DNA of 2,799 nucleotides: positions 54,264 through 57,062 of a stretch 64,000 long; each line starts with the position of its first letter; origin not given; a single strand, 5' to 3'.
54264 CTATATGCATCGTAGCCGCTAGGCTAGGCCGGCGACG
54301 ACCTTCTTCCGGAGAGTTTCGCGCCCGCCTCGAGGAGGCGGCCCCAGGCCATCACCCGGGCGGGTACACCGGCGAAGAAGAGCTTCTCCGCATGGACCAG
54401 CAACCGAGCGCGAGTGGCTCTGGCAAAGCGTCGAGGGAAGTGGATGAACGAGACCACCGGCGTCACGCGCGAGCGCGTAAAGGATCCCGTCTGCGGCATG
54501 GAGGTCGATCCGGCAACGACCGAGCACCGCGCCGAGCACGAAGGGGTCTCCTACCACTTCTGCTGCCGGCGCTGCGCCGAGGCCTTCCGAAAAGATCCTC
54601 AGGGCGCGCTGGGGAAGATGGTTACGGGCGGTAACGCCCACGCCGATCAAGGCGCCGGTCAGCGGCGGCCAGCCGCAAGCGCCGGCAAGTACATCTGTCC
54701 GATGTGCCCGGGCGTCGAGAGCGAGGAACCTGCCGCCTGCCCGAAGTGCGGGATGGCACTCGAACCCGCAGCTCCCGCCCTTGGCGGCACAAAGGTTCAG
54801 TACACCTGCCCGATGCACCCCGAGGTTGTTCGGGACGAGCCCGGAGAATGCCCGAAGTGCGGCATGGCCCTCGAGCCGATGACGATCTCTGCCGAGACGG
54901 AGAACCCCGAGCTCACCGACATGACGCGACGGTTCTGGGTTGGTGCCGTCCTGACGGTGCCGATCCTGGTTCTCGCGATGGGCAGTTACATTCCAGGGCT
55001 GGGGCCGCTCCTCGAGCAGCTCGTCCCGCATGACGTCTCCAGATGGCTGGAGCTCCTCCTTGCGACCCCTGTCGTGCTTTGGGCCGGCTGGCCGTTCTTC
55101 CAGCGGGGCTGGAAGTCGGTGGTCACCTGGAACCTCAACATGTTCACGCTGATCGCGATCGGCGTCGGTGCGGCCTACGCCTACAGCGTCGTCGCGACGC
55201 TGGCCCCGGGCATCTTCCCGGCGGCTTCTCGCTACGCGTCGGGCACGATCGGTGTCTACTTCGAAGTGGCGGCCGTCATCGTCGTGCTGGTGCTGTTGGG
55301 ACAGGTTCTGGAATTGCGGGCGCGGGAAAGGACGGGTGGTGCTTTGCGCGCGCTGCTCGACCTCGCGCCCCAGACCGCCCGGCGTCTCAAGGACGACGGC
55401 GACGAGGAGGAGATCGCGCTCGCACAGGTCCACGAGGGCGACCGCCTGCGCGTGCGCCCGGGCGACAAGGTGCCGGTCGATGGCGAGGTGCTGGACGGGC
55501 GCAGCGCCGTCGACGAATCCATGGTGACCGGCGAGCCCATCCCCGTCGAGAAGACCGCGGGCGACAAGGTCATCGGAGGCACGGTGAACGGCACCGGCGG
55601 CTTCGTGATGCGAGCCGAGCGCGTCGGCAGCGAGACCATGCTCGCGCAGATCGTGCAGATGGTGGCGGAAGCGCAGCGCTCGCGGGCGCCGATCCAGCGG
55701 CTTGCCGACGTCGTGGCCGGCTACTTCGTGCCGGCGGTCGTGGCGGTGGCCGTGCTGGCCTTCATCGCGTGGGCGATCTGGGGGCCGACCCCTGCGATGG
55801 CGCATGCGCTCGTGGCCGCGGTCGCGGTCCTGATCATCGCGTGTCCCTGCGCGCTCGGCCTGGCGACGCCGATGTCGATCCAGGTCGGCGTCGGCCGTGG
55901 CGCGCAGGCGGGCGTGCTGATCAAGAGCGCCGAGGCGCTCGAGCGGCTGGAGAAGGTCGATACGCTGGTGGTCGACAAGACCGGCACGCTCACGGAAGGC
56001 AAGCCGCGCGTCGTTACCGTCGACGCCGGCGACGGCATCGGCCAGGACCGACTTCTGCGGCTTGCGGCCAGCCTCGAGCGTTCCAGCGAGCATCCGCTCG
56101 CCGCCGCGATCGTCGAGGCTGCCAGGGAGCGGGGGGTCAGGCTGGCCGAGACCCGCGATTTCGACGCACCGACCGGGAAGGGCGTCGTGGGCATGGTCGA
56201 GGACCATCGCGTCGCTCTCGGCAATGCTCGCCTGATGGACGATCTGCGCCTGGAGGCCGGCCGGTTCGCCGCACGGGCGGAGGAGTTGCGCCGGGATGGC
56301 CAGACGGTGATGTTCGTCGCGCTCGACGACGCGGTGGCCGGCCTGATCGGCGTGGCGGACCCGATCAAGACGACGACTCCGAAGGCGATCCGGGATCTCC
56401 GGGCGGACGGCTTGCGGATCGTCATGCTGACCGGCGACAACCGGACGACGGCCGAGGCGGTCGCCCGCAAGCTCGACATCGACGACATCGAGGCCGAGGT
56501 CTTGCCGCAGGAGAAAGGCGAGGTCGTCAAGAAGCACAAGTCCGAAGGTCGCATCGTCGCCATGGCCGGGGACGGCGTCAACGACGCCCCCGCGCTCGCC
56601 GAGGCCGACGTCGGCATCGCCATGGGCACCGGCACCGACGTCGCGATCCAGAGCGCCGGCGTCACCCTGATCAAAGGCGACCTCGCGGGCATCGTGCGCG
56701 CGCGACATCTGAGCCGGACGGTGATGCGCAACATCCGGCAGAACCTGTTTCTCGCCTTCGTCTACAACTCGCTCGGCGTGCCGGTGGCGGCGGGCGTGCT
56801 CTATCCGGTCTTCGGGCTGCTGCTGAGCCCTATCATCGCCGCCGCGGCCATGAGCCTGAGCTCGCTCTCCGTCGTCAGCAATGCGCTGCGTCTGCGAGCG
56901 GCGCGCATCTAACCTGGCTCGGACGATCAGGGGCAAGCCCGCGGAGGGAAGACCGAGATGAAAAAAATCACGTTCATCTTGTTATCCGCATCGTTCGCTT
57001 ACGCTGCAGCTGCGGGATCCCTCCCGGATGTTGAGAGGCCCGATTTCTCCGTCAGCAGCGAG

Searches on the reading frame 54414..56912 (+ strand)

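Call 55: search_protein_families(library=pfam, proteins=[window:54414-56912:+])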
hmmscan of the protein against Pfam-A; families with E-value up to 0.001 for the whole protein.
window:54414-56912:+ (832 aa): 5 families
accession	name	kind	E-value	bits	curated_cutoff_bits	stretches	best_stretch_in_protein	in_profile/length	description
PF00122.25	E1-E2_ATPase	-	1.8e-58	197.5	28.1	1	317-498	2-180/181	E1-E2 ATPase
PF00702.32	Hydrolase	-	3e-31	109.7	26.4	1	515-732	1-191/191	haloacid dehalogenase-like hydrolase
PF19335.5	HMBD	-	2.4e-22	79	23.6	2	130-155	2-27/28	Heavy metal binding domain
PF04945.19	YHS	-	8.8e-12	45.3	30.3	1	22-63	1-41/47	YHS domain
PF08282.18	Hydrolase_3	-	0.00016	22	20.9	0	714-761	205-252/255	haloacid dehalogenase-like hydrolase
